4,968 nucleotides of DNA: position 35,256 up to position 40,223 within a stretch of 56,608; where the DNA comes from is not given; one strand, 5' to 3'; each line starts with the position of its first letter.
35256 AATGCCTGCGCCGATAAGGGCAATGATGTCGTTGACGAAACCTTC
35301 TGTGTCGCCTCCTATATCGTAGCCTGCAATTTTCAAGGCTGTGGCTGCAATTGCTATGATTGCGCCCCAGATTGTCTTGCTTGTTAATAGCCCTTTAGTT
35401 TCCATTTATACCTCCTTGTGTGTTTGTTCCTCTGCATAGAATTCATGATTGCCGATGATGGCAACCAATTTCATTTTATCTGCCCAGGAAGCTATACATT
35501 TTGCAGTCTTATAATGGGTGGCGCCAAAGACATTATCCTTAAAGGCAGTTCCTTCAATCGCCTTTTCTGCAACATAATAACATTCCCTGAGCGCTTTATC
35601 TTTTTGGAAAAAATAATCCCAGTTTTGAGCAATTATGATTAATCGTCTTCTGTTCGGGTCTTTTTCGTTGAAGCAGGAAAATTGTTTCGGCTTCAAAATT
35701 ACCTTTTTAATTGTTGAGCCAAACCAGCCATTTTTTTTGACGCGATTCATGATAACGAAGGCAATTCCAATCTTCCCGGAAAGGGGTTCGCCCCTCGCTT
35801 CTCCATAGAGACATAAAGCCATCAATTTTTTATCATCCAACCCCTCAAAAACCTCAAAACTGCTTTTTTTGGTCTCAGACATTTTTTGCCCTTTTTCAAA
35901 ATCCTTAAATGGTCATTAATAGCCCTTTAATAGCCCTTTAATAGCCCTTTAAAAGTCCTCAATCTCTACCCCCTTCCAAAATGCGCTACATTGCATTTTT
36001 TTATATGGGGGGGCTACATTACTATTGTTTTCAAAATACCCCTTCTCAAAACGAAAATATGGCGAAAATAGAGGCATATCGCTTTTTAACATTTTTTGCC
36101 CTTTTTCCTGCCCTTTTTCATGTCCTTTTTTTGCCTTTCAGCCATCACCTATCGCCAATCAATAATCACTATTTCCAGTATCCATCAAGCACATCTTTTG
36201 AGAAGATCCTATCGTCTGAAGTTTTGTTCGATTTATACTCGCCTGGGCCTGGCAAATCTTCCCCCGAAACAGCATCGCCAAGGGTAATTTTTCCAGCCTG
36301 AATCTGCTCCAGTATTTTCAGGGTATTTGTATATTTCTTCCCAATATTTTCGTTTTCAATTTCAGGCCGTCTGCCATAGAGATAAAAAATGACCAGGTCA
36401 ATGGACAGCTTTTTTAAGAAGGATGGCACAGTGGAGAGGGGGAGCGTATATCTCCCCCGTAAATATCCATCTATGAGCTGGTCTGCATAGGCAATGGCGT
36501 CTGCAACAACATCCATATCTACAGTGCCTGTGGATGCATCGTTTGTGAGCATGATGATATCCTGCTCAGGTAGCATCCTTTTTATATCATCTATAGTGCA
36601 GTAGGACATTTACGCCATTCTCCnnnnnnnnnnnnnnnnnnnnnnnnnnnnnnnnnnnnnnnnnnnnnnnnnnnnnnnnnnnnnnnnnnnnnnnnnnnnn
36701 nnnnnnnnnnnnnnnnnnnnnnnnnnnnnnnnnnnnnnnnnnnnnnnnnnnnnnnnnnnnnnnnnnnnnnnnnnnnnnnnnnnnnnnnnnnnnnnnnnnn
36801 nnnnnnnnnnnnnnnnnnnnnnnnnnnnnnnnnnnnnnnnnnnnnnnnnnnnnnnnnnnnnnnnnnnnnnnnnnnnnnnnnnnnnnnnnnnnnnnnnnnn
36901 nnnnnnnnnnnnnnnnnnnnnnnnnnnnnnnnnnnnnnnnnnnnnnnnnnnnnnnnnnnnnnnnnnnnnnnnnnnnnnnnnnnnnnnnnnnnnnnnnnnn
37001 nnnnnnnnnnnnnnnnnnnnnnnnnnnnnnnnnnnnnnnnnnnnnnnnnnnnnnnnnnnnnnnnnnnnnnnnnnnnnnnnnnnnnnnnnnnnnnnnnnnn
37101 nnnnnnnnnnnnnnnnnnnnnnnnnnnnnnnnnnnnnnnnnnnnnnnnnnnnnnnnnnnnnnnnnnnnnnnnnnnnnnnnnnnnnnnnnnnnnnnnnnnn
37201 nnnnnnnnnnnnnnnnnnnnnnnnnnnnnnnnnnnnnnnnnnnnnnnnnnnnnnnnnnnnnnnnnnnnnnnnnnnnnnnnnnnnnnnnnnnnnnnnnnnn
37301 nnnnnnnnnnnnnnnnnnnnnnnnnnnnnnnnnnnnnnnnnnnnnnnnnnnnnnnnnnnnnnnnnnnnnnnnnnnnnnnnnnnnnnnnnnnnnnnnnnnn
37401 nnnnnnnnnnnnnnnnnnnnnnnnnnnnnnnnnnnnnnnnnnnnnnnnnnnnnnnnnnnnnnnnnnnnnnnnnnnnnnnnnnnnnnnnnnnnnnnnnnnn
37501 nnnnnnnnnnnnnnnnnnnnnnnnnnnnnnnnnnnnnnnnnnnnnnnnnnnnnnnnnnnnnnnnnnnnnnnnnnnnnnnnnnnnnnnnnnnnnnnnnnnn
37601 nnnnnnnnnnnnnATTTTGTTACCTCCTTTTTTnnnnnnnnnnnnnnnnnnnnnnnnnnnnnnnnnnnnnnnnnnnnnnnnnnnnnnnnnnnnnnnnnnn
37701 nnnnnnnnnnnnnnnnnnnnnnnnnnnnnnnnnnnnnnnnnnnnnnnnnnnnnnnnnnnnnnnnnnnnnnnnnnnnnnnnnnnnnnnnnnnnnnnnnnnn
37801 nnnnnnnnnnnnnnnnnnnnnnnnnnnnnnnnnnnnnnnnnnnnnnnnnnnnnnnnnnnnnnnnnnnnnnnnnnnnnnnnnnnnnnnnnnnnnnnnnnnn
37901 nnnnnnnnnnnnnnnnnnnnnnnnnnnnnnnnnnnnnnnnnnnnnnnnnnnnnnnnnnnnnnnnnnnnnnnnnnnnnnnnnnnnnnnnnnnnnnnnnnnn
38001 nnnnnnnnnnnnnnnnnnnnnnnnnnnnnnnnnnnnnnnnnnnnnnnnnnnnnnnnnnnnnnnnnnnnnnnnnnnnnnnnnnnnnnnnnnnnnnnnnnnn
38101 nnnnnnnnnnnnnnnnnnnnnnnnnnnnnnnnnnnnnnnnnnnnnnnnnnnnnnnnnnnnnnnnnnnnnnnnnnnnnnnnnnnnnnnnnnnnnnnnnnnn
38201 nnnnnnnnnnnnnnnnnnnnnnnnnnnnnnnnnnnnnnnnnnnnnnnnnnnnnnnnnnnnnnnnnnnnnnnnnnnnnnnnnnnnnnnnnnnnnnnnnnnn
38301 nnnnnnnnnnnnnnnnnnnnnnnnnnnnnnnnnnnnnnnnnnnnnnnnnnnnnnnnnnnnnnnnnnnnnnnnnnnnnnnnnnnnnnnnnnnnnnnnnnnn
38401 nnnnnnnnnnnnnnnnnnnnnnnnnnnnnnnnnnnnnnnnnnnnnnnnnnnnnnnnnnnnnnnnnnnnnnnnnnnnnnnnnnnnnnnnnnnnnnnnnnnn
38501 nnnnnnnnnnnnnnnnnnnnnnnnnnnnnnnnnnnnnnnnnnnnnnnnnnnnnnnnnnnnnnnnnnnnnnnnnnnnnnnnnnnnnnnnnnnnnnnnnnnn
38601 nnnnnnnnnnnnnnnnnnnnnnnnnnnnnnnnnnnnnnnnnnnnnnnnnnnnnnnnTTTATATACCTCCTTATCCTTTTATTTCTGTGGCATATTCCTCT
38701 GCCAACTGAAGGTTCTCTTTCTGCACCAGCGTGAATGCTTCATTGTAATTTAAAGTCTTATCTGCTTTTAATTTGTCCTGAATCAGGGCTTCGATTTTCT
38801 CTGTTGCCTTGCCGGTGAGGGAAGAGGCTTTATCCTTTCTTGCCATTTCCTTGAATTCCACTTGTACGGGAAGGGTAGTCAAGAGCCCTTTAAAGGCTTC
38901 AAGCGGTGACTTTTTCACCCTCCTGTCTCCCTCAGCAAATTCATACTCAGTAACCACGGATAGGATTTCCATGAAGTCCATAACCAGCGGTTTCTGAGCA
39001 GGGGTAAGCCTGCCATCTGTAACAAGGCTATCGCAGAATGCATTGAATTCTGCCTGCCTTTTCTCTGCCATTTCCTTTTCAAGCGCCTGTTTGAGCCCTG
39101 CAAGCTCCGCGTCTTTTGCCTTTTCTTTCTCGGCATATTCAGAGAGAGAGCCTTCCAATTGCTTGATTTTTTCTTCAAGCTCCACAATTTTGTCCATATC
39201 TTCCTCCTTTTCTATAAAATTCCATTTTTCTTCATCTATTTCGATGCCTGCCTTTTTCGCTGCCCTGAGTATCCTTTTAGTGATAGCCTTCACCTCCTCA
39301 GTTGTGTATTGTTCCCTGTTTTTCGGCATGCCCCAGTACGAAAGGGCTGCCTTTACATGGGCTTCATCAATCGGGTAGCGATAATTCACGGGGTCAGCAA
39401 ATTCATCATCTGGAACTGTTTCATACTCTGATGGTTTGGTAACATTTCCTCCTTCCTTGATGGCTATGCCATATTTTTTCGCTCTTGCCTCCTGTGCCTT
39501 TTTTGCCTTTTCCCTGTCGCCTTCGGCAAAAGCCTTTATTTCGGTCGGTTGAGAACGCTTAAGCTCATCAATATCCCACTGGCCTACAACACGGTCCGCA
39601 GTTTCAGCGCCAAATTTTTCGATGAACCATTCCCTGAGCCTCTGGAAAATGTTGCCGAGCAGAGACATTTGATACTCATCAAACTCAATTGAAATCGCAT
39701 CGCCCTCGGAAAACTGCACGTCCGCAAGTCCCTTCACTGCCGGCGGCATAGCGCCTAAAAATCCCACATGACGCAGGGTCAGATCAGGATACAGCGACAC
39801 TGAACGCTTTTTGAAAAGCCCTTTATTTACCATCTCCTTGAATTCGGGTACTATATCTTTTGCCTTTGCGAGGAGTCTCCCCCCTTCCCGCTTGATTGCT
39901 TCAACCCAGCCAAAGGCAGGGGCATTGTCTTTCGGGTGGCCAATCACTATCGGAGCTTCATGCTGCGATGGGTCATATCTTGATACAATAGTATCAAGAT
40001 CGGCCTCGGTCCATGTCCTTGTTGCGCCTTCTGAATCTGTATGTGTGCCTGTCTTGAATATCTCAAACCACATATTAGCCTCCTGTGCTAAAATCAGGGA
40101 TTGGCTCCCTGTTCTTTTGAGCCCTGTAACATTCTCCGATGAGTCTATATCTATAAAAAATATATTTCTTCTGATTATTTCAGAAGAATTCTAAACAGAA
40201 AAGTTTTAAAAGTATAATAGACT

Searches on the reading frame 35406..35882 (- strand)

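Call 10: search_protein_families(library=pfam, proteins=[window:35406-35882:-], max_evalue=0.0001)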
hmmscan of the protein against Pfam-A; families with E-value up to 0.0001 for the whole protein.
window:35406-35882:- (158 aa): 1 family
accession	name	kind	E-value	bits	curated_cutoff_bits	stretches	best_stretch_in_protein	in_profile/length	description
PF07486.17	Hydrolase_2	-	9.3e-20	71.6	27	1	31-149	1-100/100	Cell Wall Hydrolase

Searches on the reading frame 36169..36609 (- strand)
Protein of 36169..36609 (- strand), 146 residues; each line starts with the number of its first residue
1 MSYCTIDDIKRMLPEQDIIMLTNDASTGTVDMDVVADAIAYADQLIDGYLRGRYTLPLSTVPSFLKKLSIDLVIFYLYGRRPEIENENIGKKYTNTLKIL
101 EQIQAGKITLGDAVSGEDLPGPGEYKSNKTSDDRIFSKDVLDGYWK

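Call 72: search_protein_families(library=pfam, proteins=[window:36169-36609:-], max_evalue=0.001)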
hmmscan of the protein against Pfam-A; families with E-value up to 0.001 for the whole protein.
window:36169-36609:- (146 aa): 1 family
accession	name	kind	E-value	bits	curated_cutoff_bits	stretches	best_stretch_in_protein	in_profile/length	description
PF07030.17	Phage_Mu_Gp36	-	3.4e-36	124.6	24.7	1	3-126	1-121/124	Bacteriophage Mu, Gp36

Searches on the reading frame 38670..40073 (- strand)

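Call 72: search_protein_families(library=pfam, proteins=[window:38670-40073:-], max_evalue=0.001)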
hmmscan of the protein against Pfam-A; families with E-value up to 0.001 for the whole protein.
window:38670-40073:- (467 aa): 1 family
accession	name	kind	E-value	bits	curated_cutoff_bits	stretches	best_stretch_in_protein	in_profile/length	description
PF20223.3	DUF6582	-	3e-16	60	27.3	1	221-282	21-83/83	Family of unknown function (DUF6582)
